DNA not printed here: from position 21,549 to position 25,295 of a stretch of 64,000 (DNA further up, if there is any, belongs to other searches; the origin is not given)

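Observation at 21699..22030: RND permease with a fused C-terminal winged-helix-like domain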

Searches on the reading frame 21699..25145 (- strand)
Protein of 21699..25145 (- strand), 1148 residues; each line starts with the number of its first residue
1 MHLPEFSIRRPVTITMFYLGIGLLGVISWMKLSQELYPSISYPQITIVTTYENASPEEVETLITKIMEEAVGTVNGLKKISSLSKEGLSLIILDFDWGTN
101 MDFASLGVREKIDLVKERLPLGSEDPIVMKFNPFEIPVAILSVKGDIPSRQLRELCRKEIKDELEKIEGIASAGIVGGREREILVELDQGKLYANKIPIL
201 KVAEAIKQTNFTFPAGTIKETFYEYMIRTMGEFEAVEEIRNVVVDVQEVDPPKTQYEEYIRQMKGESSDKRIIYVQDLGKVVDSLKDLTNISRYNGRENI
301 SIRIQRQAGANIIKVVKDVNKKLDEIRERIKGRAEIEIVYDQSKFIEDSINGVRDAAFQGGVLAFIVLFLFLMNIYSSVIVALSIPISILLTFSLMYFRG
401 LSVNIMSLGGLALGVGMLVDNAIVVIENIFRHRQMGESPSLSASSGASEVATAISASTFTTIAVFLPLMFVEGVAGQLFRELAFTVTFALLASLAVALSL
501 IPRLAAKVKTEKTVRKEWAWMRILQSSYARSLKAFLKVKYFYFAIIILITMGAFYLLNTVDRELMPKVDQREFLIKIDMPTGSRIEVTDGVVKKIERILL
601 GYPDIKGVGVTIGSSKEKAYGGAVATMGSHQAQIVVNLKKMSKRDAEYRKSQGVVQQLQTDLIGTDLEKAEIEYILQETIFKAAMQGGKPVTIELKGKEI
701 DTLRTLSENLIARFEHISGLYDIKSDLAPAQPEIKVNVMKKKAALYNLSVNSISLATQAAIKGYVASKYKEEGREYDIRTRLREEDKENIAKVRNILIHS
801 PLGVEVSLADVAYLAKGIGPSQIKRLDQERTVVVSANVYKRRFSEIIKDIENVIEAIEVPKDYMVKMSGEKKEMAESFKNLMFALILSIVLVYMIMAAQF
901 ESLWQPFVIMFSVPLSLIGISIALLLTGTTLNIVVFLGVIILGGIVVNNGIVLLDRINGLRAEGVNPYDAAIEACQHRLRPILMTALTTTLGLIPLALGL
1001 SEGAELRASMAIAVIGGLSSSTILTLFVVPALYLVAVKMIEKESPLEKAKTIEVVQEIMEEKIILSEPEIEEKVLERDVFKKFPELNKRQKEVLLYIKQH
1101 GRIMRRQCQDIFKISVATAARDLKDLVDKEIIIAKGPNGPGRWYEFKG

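Call 5: search_protein_families(library=pfam, proteins=[window:21699-25145:-], max_evalue=1)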
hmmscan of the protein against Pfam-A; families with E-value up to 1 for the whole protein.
window:21699-25145:- (1148 aa): 6 families
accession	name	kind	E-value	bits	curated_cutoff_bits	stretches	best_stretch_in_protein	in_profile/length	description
PF00873.25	ACR_tran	-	1.3e-239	798.2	28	1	5-1035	3-1019/1021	AcrB/AcrD/AcrF family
PF03176.21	MMPL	-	5.1e-15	55.7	20.5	2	362-511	154-305/333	MMPL family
PF08220.18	HTH_DeoR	-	0.00019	21.6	21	1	1089-1133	1-45/57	DeoR-like helix-turn-helix domain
PF03071.21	GNT-I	-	0.041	13.1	25.4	1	286-366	334-414/434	GNT-I family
PF13407.12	Peripla_BP_4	-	0.15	12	35.1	1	586-686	138-237/258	Periplasmic binding protein domain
PF05168.19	HEPN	-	0.35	11.5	22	0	744-857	22-114/117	HEPN domain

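Call 6: search_protein_families(library=ncbifam, proteins=[window:21699-25145:-], max_evalue=1)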
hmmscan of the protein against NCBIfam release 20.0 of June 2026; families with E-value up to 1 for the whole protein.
window:21699-25145:- (1148 aa): 24 families
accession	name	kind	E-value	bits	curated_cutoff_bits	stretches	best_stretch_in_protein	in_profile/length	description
NF033617.1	RND_permease_2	subfamily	4.9e-207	690.2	1250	1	6-1035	3-1006/1009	multidrug efflux RND transporter permease subunit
NF000282.2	RND_permease_1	subfamily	1e-155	520.3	1250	1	5-1035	2-1026/1029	multidrug efflux RND transporter permease subunit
TIGR00914.1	2A0601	subfamily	4.8e-141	471.5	701.45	1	6-1044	8-1043/1051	CusA/CzcA family heavy metal efflux RND transporter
TIGR00915.1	2A0602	subfamily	1.1e-138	463.9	940.35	1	4-1047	2-1039/1050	efflux RND transporter permease subunit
NF007798.0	PRK10503.1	equivalog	8.1e-129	430.9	1584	1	8-1039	17-1025/1040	MdtB/MuxB family multidrug efflux RND transporter permease subunit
NF007905.0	PRK10614.1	equivalog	6.3e-120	401.5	1774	1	7-1044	7-1016/1025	multidrug efflux RND transporter permease subunit MdtC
NF007133.0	PRK09579.1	equivalog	1.3e-116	390.4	1763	1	3-1043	3-1009/1017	multidrug efflux RND transporter permease subunit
NF007131.0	PRK09577.1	equivalog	1.8e-99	333.9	1768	1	5-1045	3-1031/1045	multidrug efflux RND transporter permease subunit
NF007842.1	PRK10555.1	equivalog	2.2e-90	303.9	1854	1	5-1036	3-1026/1036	multidrug efflux RND transporter permease AcrD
NF000037.1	RND_perm_OqxB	exception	6.2e-82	275.9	2200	1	2-1047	2-1045/1050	multidrug efflux RND transporter permease subunit OqxB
NF011706.2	PRK15127.1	equivalog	2e-76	257.7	2150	1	3-1052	1-1046/1049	multidrug efflux RND transporter permease subunit AcrB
TIGR00921.1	2A067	subfamily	1.5e-13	49.7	351.9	2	840-1055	149-365/733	hydrophobe/amphiphile efflux-3 (HAE3) family transporter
TIGR00916.1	2A0604s01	subfamily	1.4e-12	47.8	148.6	2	353-497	86-230/231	SecD/SecF family protein translocase subunit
NF009583.0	PRK13024.1-3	subfamily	1.6e-12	46.3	721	2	838-1049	541-746/755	protein translocase subunit SecDF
TIGR00833.1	actII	subfamily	1.7e-07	29.9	874.7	2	364-509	182-333/910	MMPL family RND transporter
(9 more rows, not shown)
